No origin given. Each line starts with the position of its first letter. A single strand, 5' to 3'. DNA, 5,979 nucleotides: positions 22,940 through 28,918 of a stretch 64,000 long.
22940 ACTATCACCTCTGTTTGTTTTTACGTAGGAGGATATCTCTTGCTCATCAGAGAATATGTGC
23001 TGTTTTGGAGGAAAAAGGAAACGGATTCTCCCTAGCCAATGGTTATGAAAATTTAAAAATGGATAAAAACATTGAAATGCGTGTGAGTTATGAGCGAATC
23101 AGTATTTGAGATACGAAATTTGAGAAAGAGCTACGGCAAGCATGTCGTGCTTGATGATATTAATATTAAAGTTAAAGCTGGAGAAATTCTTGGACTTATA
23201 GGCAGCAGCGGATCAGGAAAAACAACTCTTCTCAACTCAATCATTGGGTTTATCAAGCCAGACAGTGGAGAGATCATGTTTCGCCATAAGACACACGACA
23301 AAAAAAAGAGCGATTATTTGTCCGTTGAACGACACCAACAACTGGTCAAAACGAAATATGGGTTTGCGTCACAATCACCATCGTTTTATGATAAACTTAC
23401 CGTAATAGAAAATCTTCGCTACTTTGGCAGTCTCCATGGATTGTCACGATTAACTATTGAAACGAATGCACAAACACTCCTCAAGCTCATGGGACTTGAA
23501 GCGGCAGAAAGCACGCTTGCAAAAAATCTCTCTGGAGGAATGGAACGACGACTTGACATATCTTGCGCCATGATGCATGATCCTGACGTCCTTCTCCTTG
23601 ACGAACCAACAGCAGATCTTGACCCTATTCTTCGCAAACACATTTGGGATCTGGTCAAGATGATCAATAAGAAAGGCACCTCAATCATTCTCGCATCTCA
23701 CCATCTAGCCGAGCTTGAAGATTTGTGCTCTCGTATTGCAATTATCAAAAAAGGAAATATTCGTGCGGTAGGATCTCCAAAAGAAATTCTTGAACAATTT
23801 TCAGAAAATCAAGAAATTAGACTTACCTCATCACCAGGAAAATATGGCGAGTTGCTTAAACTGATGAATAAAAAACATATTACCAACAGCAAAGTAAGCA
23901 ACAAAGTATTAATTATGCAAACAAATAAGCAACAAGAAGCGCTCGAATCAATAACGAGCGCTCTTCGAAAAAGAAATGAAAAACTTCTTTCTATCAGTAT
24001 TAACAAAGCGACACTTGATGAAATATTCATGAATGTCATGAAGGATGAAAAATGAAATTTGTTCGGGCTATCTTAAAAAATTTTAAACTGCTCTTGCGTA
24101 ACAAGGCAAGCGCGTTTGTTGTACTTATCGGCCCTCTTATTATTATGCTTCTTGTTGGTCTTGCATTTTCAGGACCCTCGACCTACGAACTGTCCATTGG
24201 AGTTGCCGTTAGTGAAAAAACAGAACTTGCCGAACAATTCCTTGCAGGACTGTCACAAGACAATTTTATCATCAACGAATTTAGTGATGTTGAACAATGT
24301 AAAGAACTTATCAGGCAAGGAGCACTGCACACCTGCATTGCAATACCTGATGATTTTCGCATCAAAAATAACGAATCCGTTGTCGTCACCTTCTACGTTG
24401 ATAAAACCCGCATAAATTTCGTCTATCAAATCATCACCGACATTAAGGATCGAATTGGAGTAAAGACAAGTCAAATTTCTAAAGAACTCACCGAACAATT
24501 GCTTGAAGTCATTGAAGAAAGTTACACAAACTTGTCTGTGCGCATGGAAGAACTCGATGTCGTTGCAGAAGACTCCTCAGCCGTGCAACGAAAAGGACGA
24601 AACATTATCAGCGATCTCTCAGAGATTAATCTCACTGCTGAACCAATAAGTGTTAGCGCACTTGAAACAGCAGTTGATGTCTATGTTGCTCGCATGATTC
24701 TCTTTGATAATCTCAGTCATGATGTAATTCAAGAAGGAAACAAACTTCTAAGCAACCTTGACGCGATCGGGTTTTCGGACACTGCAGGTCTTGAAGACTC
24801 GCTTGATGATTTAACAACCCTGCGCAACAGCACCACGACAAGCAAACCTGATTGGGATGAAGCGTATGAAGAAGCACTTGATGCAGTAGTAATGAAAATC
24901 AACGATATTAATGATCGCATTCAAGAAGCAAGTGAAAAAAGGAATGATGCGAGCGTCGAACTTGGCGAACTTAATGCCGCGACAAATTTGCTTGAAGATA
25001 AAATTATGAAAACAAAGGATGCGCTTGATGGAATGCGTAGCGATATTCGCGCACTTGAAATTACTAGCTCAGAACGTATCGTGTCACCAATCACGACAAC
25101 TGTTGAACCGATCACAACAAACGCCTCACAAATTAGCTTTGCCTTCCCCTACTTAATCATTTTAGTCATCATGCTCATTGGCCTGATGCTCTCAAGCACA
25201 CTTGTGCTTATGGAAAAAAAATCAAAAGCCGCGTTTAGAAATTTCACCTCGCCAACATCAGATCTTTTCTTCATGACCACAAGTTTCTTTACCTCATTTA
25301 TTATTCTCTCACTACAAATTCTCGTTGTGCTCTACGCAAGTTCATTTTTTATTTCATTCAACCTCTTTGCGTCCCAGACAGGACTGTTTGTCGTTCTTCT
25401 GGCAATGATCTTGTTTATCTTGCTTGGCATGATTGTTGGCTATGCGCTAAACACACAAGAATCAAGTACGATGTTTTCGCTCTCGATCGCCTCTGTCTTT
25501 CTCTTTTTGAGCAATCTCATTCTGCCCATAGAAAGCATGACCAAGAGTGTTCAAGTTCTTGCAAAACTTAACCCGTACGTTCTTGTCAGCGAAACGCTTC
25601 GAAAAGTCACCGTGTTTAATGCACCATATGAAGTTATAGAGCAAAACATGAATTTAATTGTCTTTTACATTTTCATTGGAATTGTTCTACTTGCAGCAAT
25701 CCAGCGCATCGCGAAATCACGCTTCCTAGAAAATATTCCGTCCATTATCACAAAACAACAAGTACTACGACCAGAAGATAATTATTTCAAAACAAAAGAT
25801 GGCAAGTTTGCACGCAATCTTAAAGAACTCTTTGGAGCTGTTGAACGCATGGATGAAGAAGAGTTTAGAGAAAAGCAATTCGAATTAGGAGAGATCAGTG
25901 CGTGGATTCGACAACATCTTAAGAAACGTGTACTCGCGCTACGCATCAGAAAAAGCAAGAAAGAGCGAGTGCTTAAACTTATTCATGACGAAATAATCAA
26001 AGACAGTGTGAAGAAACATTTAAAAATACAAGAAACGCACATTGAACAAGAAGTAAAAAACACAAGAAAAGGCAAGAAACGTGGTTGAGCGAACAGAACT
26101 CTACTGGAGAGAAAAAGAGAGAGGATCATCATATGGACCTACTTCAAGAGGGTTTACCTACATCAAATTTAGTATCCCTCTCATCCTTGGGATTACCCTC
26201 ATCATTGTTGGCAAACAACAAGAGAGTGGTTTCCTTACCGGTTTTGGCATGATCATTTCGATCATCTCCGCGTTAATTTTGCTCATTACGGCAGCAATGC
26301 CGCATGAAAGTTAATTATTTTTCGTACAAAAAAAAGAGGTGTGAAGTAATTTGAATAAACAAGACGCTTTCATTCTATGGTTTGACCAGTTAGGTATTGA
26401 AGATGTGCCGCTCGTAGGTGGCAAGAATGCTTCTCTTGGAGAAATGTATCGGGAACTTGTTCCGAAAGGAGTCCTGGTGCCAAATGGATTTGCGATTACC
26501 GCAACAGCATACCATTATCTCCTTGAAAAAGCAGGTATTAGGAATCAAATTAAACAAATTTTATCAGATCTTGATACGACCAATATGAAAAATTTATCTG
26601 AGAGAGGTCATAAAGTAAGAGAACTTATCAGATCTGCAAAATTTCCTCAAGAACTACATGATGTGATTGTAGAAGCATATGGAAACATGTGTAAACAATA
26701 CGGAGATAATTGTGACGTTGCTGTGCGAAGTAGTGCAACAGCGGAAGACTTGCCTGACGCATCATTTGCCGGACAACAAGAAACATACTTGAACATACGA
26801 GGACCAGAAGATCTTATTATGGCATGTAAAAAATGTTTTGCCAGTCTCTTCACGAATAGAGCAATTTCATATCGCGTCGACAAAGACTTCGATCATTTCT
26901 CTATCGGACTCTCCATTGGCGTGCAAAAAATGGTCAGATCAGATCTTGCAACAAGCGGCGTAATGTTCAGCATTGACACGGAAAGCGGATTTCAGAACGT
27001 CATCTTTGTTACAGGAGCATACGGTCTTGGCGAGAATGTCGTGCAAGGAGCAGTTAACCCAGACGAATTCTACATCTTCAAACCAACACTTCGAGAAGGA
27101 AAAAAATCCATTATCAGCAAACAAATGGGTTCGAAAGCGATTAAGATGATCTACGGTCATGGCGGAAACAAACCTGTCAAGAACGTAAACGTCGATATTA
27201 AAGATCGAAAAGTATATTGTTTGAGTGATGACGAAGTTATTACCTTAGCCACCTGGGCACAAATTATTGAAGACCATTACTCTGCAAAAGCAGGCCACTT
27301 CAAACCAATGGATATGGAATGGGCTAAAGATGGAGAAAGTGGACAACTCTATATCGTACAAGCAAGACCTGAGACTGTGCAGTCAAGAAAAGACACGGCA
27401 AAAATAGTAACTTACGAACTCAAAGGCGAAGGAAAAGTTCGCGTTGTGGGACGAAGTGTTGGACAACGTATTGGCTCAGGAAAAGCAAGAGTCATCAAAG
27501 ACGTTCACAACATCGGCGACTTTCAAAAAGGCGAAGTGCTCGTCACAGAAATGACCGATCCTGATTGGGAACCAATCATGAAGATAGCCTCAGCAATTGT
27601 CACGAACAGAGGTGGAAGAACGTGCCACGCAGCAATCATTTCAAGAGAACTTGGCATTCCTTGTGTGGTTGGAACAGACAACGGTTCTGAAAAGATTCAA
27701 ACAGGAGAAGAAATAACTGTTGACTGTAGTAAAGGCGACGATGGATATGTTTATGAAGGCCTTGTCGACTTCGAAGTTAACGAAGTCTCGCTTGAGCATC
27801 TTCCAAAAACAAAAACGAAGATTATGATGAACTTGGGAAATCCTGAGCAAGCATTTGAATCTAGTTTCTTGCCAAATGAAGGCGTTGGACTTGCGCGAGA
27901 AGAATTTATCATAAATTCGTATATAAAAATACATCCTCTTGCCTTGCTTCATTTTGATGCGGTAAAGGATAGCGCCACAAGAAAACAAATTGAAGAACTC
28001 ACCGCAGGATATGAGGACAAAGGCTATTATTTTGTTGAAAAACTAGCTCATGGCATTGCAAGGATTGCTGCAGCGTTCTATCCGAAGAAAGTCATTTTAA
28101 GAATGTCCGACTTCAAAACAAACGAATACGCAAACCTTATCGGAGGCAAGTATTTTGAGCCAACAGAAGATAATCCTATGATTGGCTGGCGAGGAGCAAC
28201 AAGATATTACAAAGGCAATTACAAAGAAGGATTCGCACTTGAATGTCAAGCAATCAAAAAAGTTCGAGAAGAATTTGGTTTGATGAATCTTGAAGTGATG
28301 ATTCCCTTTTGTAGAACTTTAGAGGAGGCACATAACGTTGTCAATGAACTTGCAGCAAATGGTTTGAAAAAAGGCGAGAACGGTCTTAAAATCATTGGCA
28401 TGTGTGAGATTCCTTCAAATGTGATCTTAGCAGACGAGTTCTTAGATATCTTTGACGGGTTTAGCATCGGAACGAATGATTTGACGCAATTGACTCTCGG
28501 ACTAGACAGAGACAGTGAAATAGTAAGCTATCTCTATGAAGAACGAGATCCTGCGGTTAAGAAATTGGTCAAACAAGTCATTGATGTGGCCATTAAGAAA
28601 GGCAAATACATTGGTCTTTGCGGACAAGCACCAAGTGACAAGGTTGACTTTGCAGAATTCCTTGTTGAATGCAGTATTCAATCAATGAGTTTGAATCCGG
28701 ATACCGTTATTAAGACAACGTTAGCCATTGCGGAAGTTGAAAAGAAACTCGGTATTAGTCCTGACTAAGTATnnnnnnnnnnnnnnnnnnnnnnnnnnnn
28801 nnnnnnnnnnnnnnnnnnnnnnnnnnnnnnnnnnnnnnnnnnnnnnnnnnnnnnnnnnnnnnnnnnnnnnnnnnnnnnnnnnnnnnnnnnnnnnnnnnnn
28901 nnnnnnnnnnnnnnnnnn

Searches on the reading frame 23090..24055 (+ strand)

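Call 62: search_protein_families(library=pfam, proteins=[window:23090-24055:+], max_evalue=0.0001)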
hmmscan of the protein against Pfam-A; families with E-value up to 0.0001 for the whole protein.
window:23090-24055:+ (321 aa): 3 families
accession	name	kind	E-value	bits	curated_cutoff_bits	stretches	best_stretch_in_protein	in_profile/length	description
PF00005.33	ABC_tran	-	1.6e-31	110.2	25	1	21-175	1-137/137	ABC transporter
PF13304.12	AAA_21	-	3.2e-11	44.3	27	1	156-209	247-303/304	AAA domain, putative AbiEii toxin, Type IV TA system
PF13732.12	DrrA1-3_C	-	3.8e-06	28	27.4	1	228-316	1-80/81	ATP-binding protein DrrA1-3-like, C-terminal domain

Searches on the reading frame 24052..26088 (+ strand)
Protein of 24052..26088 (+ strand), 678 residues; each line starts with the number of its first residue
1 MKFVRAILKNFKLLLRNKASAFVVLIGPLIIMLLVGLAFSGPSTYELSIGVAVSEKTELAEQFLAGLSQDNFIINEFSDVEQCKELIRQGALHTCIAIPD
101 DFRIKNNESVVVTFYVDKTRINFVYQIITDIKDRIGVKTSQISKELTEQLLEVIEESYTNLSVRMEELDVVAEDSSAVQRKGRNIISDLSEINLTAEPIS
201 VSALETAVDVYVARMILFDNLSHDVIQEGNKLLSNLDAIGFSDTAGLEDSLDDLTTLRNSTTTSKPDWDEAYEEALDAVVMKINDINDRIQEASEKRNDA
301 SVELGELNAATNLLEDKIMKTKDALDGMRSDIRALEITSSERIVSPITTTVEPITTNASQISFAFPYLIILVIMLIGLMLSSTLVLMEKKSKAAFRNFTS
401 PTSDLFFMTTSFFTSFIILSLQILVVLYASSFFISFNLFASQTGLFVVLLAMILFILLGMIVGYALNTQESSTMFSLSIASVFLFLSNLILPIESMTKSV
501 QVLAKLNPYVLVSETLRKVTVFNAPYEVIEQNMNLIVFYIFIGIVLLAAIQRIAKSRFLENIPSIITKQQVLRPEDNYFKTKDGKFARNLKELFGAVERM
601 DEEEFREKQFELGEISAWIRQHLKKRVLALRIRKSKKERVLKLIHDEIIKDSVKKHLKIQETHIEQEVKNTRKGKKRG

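Call 62: search_protein_families(library=pfam, proteins=[window:24052-26088:+], max_evalue=0.0001)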
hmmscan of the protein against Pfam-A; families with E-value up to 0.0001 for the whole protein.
window:24052-26088:+ (678 aa): 2 families
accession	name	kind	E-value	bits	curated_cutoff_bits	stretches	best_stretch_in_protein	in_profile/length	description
PF12698.13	ABC2_membrane_3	-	1.5e-26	93.8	31.6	2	308-549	114-345/347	ABC-2 family transporter protein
PF01061.29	ABC2_membrane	-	6.7e-12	45.8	26.9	1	359-519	45-209/211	ABC-2 type transporter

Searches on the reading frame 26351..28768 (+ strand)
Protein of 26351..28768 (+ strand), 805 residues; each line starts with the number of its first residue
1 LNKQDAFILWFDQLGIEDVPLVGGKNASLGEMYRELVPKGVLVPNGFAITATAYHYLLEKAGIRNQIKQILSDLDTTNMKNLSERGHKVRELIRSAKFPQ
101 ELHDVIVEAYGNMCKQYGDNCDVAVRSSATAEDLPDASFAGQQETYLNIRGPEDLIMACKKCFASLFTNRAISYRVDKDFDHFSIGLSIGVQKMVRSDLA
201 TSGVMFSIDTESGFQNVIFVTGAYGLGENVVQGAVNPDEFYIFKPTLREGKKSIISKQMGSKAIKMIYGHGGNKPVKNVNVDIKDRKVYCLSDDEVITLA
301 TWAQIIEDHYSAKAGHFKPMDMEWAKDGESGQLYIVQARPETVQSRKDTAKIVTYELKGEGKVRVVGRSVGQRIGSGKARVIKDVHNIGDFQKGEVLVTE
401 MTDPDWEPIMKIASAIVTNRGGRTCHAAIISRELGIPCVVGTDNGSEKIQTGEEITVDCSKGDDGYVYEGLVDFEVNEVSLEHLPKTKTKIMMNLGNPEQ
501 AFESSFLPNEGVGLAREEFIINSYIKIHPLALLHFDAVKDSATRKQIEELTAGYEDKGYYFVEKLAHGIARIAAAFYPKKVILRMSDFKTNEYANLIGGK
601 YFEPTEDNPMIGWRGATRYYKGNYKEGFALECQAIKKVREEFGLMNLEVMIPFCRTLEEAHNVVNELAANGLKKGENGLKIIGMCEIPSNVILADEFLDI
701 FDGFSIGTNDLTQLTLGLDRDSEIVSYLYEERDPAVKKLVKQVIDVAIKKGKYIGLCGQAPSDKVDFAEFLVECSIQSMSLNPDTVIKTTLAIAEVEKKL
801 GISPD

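Call 62: search_protein_families(library=pfam, proteins=[window:26351-28768:+], max_evalue=0.0001)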
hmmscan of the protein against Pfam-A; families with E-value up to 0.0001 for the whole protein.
window:26351-28768:+ (805 aa): 3 families
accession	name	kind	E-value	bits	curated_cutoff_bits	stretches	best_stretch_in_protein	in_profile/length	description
PF01326.24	PPDK_N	-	9.5e-123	410.1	27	1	20-352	2-320/328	Pyruvate phosphate dikinase, AMP/ATP-binding domain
PF02896.24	PEP-utilizers_C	-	6.7e-61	206.5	22.8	1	483-796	14-291/293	PEP-utilising enzyme, PEP-binding domain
PF00391.29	PEP-utilizers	-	1.4e-27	95.5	23.1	1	391-462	1-72/72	PEP-utilising enzyme, mobile domain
